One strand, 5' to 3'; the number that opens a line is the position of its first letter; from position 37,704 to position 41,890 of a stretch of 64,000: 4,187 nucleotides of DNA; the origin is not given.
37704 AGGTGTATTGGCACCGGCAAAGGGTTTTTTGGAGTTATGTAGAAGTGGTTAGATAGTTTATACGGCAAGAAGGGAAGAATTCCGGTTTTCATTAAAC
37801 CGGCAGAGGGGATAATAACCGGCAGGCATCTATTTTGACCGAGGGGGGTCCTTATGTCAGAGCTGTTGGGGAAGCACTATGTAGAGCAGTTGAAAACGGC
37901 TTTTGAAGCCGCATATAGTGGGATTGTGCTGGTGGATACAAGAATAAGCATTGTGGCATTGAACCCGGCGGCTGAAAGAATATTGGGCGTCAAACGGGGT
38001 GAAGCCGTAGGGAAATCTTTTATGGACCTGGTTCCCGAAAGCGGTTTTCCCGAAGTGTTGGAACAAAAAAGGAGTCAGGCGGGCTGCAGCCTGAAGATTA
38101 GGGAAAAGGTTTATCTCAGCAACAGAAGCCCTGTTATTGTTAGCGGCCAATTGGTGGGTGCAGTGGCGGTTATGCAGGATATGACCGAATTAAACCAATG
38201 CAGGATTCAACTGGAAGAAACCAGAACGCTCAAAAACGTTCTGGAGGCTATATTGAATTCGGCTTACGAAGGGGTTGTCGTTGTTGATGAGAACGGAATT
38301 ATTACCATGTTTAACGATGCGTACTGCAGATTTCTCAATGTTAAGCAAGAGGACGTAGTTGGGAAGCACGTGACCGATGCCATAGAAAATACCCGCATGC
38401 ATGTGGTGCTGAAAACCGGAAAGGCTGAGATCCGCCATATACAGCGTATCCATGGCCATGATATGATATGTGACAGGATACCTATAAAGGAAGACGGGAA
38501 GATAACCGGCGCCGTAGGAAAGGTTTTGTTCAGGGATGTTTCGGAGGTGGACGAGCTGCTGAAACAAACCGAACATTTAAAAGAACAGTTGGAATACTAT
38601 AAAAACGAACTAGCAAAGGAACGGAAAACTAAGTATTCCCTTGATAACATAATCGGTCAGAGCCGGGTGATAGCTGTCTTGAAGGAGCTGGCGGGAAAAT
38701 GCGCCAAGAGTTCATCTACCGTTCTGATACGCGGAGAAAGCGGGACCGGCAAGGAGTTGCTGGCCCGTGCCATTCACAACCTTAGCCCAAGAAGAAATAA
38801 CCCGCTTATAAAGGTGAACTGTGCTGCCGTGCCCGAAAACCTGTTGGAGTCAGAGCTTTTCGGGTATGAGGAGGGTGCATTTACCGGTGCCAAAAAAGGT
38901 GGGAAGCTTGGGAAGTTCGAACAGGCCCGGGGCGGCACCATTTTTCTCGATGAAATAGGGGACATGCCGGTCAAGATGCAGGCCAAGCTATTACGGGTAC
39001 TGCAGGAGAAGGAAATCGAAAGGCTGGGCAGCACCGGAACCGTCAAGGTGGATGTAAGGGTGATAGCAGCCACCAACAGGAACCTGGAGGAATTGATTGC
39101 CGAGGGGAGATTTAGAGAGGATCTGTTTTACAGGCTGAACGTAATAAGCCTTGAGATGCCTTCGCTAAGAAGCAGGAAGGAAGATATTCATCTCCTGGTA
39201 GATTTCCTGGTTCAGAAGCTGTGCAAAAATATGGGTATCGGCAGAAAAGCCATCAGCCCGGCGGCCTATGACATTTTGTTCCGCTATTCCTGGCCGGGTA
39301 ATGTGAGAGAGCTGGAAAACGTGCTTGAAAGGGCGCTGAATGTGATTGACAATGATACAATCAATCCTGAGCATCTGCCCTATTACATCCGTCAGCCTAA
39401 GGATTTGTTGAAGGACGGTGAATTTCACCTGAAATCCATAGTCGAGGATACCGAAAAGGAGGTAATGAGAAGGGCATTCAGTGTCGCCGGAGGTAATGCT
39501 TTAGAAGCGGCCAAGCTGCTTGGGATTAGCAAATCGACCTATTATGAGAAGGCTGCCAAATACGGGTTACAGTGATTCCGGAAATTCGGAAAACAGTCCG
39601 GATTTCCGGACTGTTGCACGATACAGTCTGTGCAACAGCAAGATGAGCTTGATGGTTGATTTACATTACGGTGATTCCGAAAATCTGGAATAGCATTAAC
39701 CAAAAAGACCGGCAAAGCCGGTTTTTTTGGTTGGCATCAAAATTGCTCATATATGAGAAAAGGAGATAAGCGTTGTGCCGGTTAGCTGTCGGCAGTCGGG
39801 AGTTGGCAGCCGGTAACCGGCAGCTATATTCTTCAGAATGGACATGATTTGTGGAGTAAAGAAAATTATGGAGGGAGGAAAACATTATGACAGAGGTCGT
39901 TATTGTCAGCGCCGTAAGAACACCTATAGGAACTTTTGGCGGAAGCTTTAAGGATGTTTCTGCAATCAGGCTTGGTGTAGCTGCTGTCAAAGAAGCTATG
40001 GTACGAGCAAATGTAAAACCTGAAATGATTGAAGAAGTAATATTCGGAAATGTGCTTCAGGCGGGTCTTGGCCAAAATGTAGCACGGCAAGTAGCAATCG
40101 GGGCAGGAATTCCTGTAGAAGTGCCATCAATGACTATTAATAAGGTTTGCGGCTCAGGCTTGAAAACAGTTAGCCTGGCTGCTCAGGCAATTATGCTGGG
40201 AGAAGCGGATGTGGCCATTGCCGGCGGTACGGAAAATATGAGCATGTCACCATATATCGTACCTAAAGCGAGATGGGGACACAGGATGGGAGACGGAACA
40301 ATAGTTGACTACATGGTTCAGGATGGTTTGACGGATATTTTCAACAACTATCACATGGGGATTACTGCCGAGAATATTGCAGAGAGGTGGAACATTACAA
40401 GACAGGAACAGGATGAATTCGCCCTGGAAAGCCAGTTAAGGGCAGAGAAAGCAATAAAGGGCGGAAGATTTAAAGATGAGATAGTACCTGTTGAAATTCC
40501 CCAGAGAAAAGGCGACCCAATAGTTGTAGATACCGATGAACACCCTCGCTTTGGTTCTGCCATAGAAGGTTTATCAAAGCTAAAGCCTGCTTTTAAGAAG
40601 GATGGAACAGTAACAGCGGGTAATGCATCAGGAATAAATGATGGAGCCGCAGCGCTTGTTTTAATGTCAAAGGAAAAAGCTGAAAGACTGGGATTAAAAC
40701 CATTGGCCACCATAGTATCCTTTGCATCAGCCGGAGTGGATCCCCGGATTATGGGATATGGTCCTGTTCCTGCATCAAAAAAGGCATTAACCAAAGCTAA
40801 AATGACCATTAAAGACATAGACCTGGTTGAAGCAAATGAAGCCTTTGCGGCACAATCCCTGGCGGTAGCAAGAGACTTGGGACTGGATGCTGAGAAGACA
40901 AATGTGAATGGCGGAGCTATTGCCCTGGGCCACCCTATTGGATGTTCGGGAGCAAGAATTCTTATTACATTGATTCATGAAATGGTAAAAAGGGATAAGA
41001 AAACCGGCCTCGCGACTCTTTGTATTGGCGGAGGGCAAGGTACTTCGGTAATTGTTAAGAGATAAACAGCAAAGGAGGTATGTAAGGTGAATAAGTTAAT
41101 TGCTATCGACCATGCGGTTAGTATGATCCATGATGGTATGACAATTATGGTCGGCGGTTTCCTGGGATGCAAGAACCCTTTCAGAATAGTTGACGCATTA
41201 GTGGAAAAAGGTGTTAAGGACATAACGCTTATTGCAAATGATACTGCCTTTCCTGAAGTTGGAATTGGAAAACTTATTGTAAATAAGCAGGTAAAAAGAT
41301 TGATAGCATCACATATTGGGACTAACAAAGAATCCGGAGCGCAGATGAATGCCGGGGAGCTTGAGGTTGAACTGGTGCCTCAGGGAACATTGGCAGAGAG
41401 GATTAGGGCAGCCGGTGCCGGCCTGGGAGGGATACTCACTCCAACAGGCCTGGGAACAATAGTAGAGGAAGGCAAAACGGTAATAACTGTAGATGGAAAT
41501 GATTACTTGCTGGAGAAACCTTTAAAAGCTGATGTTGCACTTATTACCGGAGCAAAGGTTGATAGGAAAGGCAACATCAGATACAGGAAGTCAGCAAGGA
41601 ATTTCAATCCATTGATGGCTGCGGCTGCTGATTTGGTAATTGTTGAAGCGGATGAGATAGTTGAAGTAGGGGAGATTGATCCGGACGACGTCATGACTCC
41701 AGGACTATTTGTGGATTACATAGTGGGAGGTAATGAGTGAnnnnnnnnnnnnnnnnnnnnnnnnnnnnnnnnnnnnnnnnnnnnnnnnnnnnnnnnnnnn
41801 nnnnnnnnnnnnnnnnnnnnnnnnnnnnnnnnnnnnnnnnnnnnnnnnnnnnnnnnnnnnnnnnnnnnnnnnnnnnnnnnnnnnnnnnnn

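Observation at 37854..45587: Complete 3-hydroxybutyrate/acetoacetate catabolic operon driven by a perfect sigma-54 promoter with a PAS-domain activator and palindromic UAS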

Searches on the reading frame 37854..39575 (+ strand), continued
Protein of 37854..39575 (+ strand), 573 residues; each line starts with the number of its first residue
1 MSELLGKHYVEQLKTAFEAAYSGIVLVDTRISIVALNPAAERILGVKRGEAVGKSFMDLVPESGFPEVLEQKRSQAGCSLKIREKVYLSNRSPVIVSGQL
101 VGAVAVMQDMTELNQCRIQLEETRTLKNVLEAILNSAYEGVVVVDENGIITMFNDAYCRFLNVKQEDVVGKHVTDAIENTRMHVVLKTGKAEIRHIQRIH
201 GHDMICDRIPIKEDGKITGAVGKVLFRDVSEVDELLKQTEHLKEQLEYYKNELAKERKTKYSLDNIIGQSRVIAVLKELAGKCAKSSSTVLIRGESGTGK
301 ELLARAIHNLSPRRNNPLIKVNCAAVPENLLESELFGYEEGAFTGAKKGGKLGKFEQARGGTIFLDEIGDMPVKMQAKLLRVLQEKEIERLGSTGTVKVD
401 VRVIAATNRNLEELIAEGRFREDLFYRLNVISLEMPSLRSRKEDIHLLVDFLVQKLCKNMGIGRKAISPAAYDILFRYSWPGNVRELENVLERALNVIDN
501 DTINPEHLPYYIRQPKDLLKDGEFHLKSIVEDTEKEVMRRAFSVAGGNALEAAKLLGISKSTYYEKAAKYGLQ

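Call 20: find_encoding_contigs(protein=P0022, flank=8000, max_places=1)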
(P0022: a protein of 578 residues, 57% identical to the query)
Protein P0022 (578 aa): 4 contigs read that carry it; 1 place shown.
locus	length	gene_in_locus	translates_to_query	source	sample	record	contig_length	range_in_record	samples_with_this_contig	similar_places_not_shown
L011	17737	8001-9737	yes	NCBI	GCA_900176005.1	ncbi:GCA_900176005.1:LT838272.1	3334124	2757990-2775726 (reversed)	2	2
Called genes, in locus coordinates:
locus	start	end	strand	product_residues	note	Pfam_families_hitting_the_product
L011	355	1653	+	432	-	PF02550:AcetylCoA_hydro, PF13336:AcetylCoA_hyd_C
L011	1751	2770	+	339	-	PF08545:ACP_syn_III, PF08541:ACP_syn_III_C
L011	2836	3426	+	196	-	PF03358:FMN_red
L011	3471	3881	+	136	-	PF01575:MaoC_dehydratas, PF13452:FAS1_DH_region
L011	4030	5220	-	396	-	PF00037:Fer4, PF12797:Fer4_2 (faint), PF12837:Fer4_6 (faint), PF12838:Fer4_7, PF13187:Fer4_9 (weak), PF13237:Fer4_10, PF01012:ETF, PF00766:ETF_alpha, +2 more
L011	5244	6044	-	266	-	PF01012:ETF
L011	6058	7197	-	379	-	PF02771:Acyl-CoA_dh_N, PF02770:Acyl-CoA_dh_M, PF00441:Acyl-CoA_dh_1, PF08028:Acyl-CoA_dh_2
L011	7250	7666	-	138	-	PF01575:MaoC_dehydratas, PF13452:FAS1_DH_region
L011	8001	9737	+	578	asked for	PF00989:PAS, PF13188:PAS_8 (weak), PF08448:PAS_4 (weak), PF13426:PAS_9, PF00158:Sigma54_activat, PF14532:Sigma54_activ_2, PF25601:AAA_lid_14, PF02954:HTH_8, +3 more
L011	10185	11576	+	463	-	PF02447:GntP_permease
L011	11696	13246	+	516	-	PF01144:CoA_trans, PF16957:Mal_decarbox_Al (weak)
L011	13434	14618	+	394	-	PF00108:Thiolase_N, PF00109:ketoacyl-synt (weak), PF22691:Thiolase_C_1 (faint), PF02803:Thiolase_C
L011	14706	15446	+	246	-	PF00106:adh_short, PF01370:Epimerase (weak), PF08659:KR, PF13561:adh_short_C2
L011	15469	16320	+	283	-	PF01266:DAO (weak), PF02737:3HCDH_N, PF00725:3HCDH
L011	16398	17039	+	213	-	PF02525:Flavodoxin_2, PF03358:FMN_red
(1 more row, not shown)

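Call 21: find_encoding_contigs(protein=P0041, flank=8000, max_places=1)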
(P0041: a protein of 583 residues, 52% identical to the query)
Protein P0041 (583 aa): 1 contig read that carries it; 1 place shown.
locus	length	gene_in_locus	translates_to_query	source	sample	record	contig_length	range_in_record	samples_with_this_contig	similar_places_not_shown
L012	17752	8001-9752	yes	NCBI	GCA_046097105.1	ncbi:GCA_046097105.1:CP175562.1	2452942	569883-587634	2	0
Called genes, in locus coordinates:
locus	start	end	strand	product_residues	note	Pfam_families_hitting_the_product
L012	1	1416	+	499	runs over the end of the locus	PF00474:SSF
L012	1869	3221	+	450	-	PF00209:SNF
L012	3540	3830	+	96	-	-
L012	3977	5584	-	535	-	PF02776:TPP_enzyme_N, PF00205:TPP_enzyme_M, PF02775:TPP_enzyme_C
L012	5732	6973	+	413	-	PF00202:Aminotran_3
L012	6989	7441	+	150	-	PF10604:Polyketide_cyc2, PF03364:Polyketide_cyc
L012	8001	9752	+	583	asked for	PF00989:PAS, PF13188:PAS_8 (weak), PF00989:PAS, PF13426:PAS_9, PF00158:Sigma54_activat, PF14532:Sigma54_activ_2, PF25601:AAA_lid_14, PF02954:HTH_8, +8 more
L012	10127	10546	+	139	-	PF01575:MaoC_dehydratas, PF13452:FAS1_DH_region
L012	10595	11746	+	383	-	PF02771:Acyl-CoA_dh_N, PF02770:Acyl-CoA_dh_M, PF00441:Acyl-CoA_dh_1, PF22924:ACOX_C_alpha1 (weak), PF08028:Acyl-CoA_dh_2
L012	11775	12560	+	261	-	PF01012:ETF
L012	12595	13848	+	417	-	PF00037:Fer4, PF12838:Fer4_7, PF13187:Fer4_9, PF13237:Fer4_10, PF14697:Fer4_21, PF00037:Fer4, PF01012:ETF, PF00766:ETF_alpha, +7 more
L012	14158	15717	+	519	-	PF01144:CoA_trans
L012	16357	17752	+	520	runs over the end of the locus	PF01144:CoA_trans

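Call 22: find_encoding_contigs(protein=P0004, flank=8000, max_places=2)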
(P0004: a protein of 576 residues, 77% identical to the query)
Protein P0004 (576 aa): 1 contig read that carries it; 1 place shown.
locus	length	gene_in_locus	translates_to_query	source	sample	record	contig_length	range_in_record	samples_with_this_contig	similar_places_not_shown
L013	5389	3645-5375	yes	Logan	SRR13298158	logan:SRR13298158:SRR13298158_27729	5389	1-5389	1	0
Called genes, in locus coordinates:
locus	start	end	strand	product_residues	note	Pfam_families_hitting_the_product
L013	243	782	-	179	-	PF12844:HTH_19 (weak), PF13560:HTH_31 (faint), PF01381:HTH_3, PF13443:HTH_26 (weak), PF07883:Cupin_2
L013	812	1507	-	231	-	-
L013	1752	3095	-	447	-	PF04055:Radical_SAM, PF13353:Fer4_12 (weak), PF13186:SPASM (weak)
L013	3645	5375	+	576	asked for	PF00989:PAS, PF08448:PAS_4, PF13188:PAS_8, PF00989:PAS, PF13426:PAS_9, PF00158:Sigma54_activat, PF14532:Sigma54_activ_2, PF25601:AAA_lid_14, +8 more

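Call 29: find_encoding_contigs(protein=P0036, flank=7000, max_places=1)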
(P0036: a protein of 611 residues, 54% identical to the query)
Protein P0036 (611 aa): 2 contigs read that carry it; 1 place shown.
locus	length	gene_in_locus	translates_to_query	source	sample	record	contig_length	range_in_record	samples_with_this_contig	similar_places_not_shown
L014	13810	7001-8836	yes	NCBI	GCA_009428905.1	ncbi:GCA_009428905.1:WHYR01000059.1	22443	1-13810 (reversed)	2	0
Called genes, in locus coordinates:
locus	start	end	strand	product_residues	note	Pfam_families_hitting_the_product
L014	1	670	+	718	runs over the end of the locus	PF13538:UvrD_C_2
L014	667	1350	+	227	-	PF10053:DUF2290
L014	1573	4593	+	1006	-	PF04313:HSDR_N, PF00270:DEAD, PF04851:ResIII, PF18766:SWI2_SNF2, PF22679:T1R_D3-like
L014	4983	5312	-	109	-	PF05016:ParE_toxin (weak)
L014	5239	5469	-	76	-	-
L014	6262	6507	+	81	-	PF19891:DUF6364 (weak)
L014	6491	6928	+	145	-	PF01850:PIN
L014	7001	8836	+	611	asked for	PF00989:PAS, PF08448:PAS_4, PF00989:PAS, PF13188:PAS_8, PF13426:PAS_9, PF00158:Sigma54_activat, PF14532:Sigma54_activ_2, PF25601:AAA_lid_14, +6 more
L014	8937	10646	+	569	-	PF00989:PAS, PF00989:PAS, PF13188:PAS_8, PF13426:PAS_9, PF00158:Sigma54_activat, PF14532:Sigma54_activ_2, PF25601:AAA_lid_14, PF02954:HTH_8, +6 more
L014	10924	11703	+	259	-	PF00106:adh_short, PF23441:SDR (faint), PF13561:adh_short_C2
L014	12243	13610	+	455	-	PF02447:GntP_permease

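Call 30: find_encoding_contigs(protein=P0066, flank=7000, max_places=1)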
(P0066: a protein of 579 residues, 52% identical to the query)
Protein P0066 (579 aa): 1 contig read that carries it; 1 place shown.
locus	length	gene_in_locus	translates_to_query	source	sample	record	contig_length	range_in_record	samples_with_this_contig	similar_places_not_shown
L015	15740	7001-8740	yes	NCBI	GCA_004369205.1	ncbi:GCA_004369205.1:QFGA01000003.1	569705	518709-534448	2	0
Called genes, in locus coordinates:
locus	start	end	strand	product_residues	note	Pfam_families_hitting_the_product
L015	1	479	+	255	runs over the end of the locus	PF01012:ETF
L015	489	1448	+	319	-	PF01012:ETF, PF00766:ETF_alpha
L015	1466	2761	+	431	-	PF01134:GIDA (weak), PF01266:DAO (weak), PF01494:FAD_binding_3, PF01946:Thi4, PF03486:HI0933_like (weak), PF12831:FAD_oxidored, PF13450:NAD_binding_8, PF26311:ETF-QO_FixC_C, +3 more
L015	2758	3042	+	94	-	PF05187:Fer4_ETF_QO (weak), PF12797:Fer4_2 (faint), PF13237:Fer4_10 (faint), PF13187:Fer4_9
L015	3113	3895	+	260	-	PF00378:ECH_1, PF16113:ECH_2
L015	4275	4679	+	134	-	-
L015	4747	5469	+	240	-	PF00293:NUDIX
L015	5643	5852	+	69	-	-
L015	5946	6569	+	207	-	PF13643:DUF4145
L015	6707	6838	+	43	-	-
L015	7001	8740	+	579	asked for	PF00989:PAS (weak), PF08448:PAS_4 (weak), PF13426:PAS_9 (weak), PF00989:PAS (weak), PF00158:Sigma54_activat, PF14532:Sigma54_activ_2, PF25601:AAA_lid_14, PF02954:HTH_8, +4 more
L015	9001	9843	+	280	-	PF01145:Band_7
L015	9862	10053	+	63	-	-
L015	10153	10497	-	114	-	PF02579:Nitro_FeMo-Co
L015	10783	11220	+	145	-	PF22381:Staph_reg_Sar_Rot, PF01978:TrmB (weak), PF12802:MarR_2, PF01047:MarR, PF13463:HTH_27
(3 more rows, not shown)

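Call 31: find_encoding_contigs(protein=P0083, flank=7000, max_places=1)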
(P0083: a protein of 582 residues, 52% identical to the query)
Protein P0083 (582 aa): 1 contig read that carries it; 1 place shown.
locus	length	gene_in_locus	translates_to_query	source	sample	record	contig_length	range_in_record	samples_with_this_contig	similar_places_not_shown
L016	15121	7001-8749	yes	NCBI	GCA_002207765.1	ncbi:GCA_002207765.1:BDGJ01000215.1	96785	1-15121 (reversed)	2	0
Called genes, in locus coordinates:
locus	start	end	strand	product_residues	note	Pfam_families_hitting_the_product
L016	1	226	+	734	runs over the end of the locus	PF04760:IF2_N, PF00009:GTP_EFTU, PF00025:Arf (weak), PF00071:Ras (weak), PF01926:MMR_HSR1, PF22042:EF-G_D2, PF11987:IF-2, PF03144:GTP_EFTU_D2 (weak), +1 more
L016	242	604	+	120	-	PF02033:RBFA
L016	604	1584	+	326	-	PF01368:DHH, PF02272:DHHA1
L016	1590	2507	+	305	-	PF01509:TruB_N, PF16198:TruB_C_2, PF01472:PUA (weak)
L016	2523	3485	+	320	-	PF06574:FAD_syn, PF01687:Flavokinase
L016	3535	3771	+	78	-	-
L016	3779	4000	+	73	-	-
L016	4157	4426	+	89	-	PF00312:Ribosomal_S15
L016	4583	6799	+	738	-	PF01138:RNase_PH, PF03725:RNase_PH_C, PF22675:KH-I_KHDC4-BBP (faint), PF03726:PNPase, PF01138:RNase_PH, PF00013:KH_1, PF00575:S1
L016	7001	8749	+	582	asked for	PF00989:PAS, PF08448:PAS_4 (weak), PF00989:PAS, PF13426:PAS_9, PF00158:Sigma54_activat, PF14532:Sigma54_activ_2, PF25601:AAA_lid_14, PF02954:HTH_8, +5 more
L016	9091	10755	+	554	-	PF00501:AMP-binding, PF13193:AMP-binding_C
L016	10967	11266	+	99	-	-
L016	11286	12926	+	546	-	PF00474:SSF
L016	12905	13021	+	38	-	-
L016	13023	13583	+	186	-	-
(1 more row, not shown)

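Call 32: find_encoding_contigs(protein=P0025, flank=7000, max_places=1)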
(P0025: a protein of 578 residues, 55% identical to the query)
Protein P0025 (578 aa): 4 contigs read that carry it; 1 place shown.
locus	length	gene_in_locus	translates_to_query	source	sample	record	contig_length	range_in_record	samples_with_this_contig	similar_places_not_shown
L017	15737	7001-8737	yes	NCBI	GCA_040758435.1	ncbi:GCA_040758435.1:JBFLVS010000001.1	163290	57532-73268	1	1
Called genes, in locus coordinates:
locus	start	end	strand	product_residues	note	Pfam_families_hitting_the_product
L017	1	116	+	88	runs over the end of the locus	-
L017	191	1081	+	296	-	PF02899:Phage_int_SAM_1, PF13495:Phage_int_SAM_4, PF00589:Phage_integrase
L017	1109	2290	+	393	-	PF01676:Metalloenzyme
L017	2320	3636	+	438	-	PF02885:Glycos_trans_3N, PF00591:Glycos_transf_3, PF07831:PYNP_C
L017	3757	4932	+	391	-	PF00768:Peptidase_S11, PF13354:Beta-lactamase2, PF07943:PBP5_C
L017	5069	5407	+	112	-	PF01740:STAS, PF13466:STAS_2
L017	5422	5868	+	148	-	PF13581:HATPase_c_2, PF02518:HATPase_c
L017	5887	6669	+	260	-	PF04542:Sigma70_r2, PF04539:Sigma70_r3, PF04545:Sigma70_r4, PF08281:Sigma70_r4_2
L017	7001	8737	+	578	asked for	PF00989:PAS, PF08448:PAS_4 (weak), PF13188:PAS_8 (weak), PF13426:PAS_9, PF13426:PAS_9, PF00158:Sigma54_activat, PF14532:Sigma54_activ_2, PF25601:AAA_lid_14, +6 more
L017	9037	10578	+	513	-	PF01144:CoA_trans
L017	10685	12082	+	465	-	-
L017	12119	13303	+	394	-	PF00108:Thiolase_N, PF00109:ketoacyl-synt (faint), PF02803:Thiolase_C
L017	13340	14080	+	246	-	PF00106:adh_short, PF08659:KR, PF13561:adh_short_C2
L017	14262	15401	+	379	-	PF02771:Acyl-CoA_dh_N, PF02770:Acyl-CoA_dh_M, PF22924:ACOX_C_alpha1 (faint), PF00441:Acyl-CoA_dh_1, PF08028:Acyl-CoA_dh_2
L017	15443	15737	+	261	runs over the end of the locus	PF01012:ETF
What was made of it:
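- Relatives have MaoC/acyl-CoA dehydrogenase/ETF genes next to the cluster (calls 20, 21, 32).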

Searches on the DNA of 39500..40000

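Call 10: search_rna_families(source=window, start=39500, end=40000, threshold=evalue, max_evalue=1)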
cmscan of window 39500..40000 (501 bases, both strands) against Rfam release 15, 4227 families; matches with E-value up to 1: 3.
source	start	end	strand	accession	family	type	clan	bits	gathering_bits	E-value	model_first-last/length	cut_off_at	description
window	39663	39734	+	RF02432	SpF25_sRNA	Gene; sRNA;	-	25.8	48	0.049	1-102/102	no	Streptococcus sRNA SpF25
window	39696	39754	+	RF02351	psRNA14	Gene; sRNA;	-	23.1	60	0.16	1-84/84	no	Proteobacteria sRNA psRNA14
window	39675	39730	+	RF02418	Spd-sr07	Gene; sRNA;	-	22.7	55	0.39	1-63/63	no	Streptococcus sRNA Spd-sr07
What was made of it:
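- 39758..39886 (+): Predicted 5' untranslated region of about 129 nt, with a stable hairpin at 39776-39826 and a ribosome-binding site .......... No Rfam family reaches its gathering score (call 10).
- Tried and rejected: Rfam found nothing significant in the leader or spacer (call 10).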

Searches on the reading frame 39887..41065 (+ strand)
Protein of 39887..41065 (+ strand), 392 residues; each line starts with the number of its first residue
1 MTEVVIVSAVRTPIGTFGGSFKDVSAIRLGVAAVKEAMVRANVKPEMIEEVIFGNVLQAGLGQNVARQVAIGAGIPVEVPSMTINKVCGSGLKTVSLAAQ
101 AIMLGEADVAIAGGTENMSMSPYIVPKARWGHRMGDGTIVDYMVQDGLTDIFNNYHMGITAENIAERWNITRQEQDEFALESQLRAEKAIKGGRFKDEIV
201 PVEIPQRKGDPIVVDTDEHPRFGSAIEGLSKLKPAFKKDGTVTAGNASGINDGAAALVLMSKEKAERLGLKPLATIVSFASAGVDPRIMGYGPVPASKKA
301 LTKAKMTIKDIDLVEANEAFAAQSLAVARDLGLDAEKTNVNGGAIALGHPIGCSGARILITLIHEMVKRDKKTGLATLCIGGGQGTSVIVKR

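Call 3: search_protein_families(library=pfam, proteins=[window:39887-41065:+])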
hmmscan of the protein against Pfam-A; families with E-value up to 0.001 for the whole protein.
window:39887-41065:+ (392 aa): 4 families
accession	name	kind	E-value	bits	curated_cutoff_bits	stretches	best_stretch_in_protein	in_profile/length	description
PF00108.29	Thiolase_N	-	1.8e-109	365.5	26.4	1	4-263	1-260/260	Thiolase, N-terminal domain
PF02803.24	Thiolase_C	-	1.6e-53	180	27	1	270-391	1-122/123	Thiolase, C-terminal domain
PF00109.32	ketoacyl-synt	-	7.3e-08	32.8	20.8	1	80-118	166-204/252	Beta-ketoacyl synthase, N-terminal domain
PF22691.2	Thiolase_C_1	-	0.00013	22.2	28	0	296-333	23-60/144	Thiolase C-terminal domain-like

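Call 4: search_protein_families(library=ncbifam, proteins=[window:39887-41065:+])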
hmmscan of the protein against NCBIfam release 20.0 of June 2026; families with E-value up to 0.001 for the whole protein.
window:39887-41065:+ (392 aa): 54 families (the best 25 are shown)
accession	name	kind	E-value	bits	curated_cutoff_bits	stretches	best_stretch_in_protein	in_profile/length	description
NF004206.0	PRK05656.1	subfamily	6.3e-177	588.5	688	1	1-392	1-392/392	acetyl-CoA C-acetyltransferase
NF006552.0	PRK09051.1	subfamily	9.4e-161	535.4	565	1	2-392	4-394/395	beta-ketothiolase BktB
TIGR01930.1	AcCoA-C-Actrans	subfamily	4.2e-155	516.4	240.55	1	6-391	1-385/385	acetyl-CoA C-acyltransferase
NF042999.1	bketothiol_BktB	equivalog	3.3e-151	504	725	1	2-391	3-392/394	beta-ketothiolase BktB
NF006086.0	PRK08235.1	equivalog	5.8e-151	503.1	526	1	1-391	1-391/393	acetyl-CoA C-acetyltransferase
NF005152.0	PRK06633.1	equivalog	5.4e-136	453.2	675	1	3-390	4-389/392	acetyl-CoA C-acetyltransferase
NF006551.0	PRK09050.1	subfamily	1.7e-133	445.6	605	1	1-392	1-400/401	3-oxoadipyl-CoA thiolase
NF004853.0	PRK06205.1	subfamily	1.4e-131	439.3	551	1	1-392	1-402/404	acetyl-CoA C-acetyltransferase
TIGR02430.1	pcaF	equivalog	6.8e-130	433.7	597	1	3-392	2-399/400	3-oxoadipyl-CoA thiolase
NF005404.0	PRK06954.1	subfamily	1.3e-125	419.6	687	1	3-389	8-393/397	acetyl-CoA C-acetyltransferase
NF042967.1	AcCoAtase_PhaA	equivalog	4.6e-124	414.5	740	1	1-392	1-395/396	acetyl-CoA acetyltransferase PhaA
NF005805.0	PRK07661.1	equivalog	3.7e-116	388.3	633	1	1-389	1-387/391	acetyl-CoA C-acetyltransferase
NF005890.0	PRK07851.1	equivalog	7e-115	384.2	580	1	1-392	1-404/406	acetyl-CoA C-acetyltransferase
NF006510.0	PRK08947.1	equivalog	1.1e-113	380.1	519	1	1-392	1-386/387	acetyl-CoA C-acyltransferase FadA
NF006553.0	PRK09052.1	equivalog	3.7e-110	368.7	567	1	2-391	6-397/399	acetyl-CoA C-acyltransferase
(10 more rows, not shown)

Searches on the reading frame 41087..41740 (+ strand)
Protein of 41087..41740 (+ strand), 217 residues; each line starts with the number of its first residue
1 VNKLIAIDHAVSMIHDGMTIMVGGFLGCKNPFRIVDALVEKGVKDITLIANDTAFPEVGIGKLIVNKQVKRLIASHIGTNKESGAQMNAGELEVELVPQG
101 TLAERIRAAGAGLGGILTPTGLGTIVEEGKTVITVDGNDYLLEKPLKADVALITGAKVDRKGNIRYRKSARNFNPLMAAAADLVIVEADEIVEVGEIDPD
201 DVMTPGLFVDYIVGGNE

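Call 3: search_protein_families(library=pfam, proteins=[window:41087-41740:+])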
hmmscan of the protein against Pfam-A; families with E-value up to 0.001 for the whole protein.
window:41087-41740:+ (217 aa): 1 family
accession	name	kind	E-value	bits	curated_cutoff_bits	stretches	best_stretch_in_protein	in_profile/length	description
PF01144.29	CoA_trans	-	1.8e-69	233.9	23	1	7-213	4-215/217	Coenzyme A transferase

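Call 4: search_protein_families(library=ncbifam, proteins=[window:41087-41740:+])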
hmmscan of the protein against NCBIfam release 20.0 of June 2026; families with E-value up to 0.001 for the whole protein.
window:41087-41740:+ (217 aa): 4 families
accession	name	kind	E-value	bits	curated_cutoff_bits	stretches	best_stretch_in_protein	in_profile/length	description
NF007394.0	PRK09920.1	equivalog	2.4e-96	321.6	315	1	2-215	3-216/219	acetate CoA-transferase subunit alpha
TIGR02429.1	pcaI_scoA_fam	subfamily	9.5e-75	250.7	128.5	1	3-213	4-217/222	3-oxoacid CoA-transferase subunit A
NF052271.1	Staph_FadX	equivalog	8.7e-16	57.6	750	1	4-213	3-239/523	fatty acid degradation protein FadX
TIGR03458.1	YgfH_subfam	subfamily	0.00019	20.2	658.7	0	2-41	3-42/489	succinate CoA transferase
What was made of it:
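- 41087..41740 (+): CoA-transferase subunit A, AtoD/CtfA type. NF007394 (acetate CoA-transferase alpha) 321.6 bits against a cut-off of 315 (call 4).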
